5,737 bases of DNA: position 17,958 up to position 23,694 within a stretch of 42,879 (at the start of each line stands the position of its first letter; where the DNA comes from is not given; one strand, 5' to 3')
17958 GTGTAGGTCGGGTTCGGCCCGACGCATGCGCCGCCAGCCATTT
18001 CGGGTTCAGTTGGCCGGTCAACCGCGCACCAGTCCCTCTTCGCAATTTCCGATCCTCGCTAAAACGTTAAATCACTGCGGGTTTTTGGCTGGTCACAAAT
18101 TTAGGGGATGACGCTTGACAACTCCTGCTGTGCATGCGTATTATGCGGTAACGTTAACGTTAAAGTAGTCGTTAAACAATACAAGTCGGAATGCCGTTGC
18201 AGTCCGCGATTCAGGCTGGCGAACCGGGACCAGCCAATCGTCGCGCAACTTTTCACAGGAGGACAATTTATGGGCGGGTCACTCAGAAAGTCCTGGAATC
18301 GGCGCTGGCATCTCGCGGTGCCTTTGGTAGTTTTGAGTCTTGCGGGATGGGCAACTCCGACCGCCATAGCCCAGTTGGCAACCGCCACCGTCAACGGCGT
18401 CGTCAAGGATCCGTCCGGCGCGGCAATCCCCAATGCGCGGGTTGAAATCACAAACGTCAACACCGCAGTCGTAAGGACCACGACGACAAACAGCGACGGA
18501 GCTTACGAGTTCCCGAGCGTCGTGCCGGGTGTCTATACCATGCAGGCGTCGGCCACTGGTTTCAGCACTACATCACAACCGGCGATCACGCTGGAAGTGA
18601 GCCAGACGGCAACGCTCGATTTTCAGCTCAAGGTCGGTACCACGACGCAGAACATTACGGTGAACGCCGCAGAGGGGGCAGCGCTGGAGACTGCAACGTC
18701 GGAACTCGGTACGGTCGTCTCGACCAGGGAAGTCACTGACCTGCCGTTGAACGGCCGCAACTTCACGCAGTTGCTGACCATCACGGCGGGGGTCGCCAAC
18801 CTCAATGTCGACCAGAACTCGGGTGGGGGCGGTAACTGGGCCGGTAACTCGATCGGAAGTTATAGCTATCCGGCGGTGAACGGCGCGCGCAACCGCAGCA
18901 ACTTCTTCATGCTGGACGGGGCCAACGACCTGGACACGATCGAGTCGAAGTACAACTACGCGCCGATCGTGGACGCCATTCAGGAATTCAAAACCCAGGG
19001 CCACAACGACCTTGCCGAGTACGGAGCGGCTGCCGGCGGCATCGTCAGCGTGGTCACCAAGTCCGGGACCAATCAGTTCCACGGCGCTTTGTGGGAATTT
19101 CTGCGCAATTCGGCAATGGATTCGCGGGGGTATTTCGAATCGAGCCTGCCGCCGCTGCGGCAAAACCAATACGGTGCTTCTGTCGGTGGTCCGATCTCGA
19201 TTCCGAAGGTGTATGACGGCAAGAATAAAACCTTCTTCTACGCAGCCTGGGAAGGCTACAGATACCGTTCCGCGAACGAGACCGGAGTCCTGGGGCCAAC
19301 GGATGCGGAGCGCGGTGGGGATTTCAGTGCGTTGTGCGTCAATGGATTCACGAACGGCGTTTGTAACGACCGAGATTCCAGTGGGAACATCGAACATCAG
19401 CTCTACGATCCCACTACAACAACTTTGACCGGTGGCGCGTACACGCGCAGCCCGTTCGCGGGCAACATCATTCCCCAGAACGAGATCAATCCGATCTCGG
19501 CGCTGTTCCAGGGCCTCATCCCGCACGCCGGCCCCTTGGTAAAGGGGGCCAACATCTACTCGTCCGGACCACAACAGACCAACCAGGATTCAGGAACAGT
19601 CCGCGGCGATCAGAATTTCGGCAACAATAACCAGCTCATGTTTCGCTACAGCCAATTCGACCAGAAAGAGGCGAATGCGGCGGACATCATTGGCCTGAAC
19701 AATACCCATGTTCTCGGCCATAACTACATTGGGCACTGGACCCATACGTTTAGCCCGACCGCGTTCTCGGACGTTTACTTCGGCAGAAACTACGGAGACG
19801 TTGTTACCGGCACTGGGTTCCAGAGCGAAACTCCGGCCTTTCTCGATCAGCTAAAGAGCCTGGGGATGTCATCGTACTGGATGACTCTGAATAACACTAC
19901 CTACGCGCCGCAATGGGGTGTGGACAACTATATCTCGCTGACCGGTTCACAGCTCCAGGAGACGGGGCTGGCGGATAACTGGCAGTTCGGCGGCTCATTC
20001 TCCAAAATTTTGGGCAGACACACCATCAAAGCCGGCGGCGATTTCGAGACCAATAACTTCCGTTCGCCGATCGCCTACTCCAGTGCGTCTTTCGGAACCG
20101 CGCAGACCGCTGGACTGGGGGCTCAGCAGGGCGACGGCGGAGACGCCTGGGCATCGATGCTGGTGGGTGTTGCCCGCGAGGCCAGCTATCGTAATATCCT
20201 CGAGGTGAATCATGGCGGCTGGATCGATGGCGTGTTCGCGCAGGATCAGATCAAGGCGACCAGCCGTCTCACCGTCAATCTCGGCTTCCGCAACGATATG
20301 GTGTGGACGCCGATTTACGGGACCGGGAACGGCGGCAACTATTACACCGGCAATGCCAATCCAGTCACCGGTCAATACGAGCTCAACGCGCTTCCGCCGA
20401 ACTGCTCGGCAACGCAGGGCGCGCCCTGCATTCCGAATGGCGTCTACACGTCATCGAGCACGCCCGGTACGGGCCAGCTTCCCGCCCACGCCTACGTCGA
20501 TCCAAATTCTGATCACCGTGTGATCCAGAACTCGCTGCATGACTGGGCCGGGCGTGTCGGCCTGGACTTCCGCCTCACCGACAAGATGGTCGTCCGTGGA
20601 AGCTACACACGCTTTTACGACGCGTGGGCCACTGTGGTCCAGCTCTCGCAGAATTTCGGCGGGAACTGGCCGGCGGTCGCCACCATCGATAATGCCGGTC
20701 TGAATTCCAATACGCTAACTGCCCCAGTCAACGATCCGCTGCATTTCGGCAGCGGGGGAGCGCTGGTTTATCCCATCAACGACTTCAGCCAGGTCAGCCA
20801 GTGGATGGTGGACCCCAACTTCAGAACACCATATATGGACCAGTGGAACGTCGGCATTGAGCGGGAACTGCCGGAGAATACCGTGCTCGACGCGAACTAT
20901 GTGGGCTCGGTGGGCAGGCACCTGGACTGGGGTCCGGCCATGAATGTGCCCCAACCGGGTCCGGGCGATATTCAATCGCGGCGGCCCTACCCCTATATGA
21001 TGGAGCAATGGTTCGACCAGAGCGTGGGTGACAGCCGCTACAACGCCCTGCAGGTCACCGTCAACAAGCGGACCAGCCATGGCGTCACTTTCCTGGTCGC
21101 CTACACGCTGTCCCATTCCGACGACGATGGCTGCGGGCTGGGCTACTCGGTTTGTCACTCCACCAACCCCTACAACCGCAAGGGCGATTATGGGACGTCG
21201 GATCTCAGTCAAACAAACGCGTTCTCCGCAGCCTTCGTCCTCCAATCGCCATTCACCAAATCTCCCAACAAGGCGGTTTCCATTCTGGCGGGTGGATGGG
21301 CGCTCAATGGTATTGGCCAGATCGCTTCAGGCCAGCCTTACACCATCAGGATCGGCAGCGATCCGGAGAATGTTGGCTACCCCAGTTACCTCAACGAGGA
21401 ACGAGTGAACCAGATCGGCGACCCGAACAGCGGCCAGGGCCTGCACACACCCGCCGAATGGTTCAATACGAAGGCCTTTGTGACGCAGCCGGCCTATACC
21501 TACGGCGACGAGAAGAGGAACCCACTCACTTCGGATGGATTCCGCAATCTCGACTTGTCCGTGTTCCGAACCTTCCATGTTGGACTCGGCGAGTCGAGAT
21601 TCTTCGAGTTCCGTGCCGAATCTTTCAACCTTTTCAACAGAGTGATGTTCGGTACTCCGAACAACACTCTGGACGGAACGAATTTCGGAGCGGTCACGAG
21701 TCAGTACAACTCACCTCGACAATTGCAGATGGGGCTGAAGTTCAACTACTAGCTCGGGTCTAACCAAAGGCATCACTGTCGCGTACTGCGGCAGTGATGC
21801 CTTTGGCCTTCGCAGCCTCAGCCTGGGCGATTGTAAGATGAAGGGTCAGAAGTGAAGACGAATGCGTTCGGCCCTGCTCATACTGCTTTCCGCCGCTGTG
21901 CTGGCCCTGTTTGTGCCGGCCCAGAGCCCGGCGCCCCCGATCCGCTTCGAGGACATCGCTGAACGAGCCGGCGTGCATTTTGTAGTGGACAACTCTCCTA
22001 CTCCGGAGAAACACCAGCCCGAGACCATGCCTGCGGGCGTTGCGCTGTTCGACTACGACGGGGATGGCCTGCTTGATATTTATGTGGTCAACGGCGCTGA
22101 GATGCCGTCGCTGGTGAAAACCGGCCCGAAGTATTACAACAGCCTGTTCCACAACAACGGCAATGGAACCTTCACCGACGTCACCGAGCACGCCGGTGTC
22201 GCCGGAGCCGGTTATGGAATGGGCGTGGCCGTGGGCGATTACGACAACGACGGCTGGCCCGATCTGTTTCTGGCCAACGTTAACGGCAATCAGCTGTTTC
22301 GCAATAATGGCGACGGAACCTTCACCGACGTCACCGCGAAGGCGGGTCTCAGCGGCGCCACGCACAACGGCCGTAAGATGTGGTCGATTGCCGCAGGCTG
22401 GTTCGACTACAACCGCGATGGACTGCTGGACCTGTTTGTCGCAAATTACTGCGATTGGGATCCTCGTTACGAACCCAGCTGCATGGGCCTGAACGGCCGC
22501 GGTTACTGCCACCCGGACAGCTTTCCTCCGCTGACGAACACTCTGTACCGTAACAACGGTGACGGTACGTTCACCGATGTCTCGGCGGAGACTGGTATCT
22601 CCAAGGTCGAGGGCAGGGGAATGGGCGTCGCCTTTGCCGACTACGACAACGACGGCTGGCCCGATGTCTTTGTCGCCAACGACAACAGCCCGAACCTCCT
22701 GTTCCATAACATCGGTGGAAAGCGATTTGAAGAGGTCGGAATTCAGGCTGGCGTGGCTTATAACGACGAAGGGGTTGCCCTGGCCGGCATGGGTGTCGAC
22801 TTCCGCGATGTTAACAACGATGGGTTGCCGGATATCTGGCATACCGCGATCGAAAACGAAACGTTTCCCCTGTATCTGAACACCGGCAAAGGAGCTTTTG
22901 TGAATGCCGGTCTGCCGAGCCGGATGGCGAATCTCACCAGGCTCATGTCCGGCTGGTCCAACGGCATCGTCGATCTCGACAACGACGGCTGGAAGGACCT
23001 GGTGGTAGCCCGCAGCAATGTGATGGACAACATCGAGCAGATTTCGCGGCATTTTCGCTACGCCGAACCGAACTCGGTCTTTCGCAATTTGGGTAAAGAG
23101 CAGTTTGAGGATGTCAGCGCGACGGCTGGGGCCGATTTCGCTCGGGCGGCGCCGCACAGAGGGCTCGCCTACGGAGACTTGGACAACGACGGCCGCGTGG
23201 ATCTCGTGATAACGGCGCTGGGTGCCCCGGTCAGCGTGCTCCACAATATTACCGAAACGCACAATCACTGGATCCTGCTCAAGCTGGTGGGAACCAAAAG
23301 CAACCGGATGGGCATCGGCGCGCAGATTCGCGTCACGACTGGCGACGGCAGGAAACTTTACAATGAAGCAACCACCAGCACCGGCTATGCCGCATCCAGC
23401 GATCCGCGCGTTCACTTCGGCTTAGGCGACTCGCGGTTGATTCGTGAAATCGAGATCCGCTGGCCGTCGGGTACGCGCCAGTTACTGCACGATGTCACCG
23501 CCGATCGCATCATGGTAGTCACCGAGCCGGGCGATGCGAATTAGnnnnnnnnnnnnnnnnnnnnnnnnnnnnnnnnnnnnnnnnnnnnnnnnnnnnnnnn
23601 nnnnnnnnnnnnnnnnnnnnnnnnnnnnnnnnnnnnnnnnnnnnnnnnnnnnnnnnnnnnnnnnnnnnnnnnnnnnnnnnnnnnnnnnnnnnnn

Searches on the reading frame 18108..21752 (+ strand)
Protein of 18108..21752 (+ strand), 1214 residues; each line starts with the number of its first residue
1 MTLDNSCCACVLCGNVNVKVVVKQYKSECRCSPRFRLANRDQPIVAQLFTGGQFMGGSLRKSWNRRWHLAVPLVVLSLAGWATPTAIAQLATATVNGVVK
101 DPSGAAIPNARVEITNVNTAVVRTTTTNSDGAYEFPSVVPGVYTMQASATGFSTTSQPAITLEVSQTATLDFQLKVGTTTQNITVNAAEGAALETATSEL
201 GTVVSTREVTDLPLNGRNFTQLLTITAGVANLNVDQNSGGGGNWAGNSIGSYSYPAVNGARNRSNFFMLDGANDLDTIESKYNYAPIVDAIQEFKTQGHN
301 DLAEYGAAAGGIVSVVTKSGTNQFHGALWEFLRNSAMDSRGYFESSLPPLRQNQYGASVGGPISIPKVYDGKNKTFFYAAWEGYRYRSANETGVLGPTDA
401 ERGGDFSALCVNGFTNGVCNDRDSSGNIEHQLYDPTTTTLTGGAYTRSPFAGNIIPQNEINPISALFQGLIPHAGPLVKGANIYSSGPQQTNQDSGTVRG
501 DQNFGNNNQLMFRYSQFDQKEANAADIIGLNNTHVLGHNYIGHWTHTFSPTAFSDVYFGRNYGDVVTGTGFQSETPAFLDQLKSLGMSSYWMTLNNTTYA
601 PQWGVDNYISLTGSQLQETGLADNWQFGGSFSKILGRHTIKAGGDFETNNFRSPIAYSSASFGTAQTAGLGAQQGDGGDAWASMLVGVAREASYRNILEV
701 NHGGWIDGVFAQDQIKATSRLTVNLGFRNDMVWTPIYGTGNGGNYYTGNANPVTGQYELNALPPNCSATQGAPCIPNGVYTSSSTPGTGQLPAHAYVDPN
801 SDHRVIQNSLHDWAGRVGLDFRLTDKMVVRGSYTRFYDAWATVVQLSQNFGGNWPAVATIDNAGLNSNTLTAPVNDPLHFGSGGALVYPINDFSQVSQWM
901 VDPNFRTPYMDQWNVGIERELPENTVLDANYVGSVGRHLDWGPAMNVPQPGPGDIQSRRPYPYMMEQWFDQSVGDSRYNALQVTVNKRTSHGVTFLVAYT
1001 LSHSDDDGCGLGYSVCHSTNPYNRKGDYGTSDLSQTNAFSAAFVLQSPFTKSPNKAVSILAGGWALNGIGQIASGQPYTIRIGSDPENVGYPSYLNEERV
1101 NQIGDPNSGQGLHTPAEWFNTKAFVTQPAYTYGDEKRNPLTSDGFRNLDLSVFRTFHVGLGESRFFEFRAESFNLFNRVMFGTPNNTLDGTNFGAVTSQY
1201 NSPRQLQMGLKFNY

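Call 11: search_protein_families(library=pfam, proteins=[window:18108-21752:+], max_evalue=0.001)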
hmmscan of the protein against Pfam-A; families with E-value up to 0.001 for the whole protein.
window:18108-21752:+ (1214 aa): 6 families
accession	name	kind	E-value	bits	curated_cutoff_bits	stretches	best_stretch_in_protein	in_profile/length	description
PF25183.1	OMP_b-brl_4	-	2.8e-198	661.6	30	1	316-1207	1-838/838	Outer membrane beta barrel domain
PF13620.12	CarboxypepD_reg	-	3.9e-23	82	32.3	1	94-175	1-82/82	Carboxypeptidase regulatory-like domain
PF13715.12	CarbopepD_reg_2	-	2.6e-07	31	32.2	1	96-177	2-79/88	CarboxypepD_reg-like domain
PF17210.9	SdrD_B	-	8.1e-07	29.7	29.7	1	96-159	14-77/112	SdrD B-like domain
PF14686.12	fn3_3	-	3.6e-05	23.9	24.4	1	103-168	6-71/75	Polysaccharide lyase family 4, domain II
PF17802.7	SpaA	-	0.00019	22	23.1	1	104-169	13-82/91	Prealbumin-like fold domain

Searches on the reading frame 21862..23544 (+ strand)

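Call 11: search_protein_families(library=pfam, proteins=[window:21862-23544:+], max_evalue=0.001)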
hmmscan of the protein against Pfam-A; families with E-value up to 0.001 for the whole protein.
window:21862-23544:+ (560 aa): 3 families
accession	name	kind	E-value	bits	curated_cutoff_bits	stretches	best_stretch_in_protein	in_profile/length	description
PF13517.12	FG-GAP_3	-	6.1e-56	187.3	26.9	6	64-136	1-60/61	FG-GAP-like repeat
PF07593.17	UnbV_ASPIC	-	1.5e-21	76.5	23.4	1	484-550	1-66/68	ASPIC and UnbV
PF01839.29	FG-GAP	-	2.4e-20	72.4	22.1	1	253-276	2-25/37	FG-GAP repeat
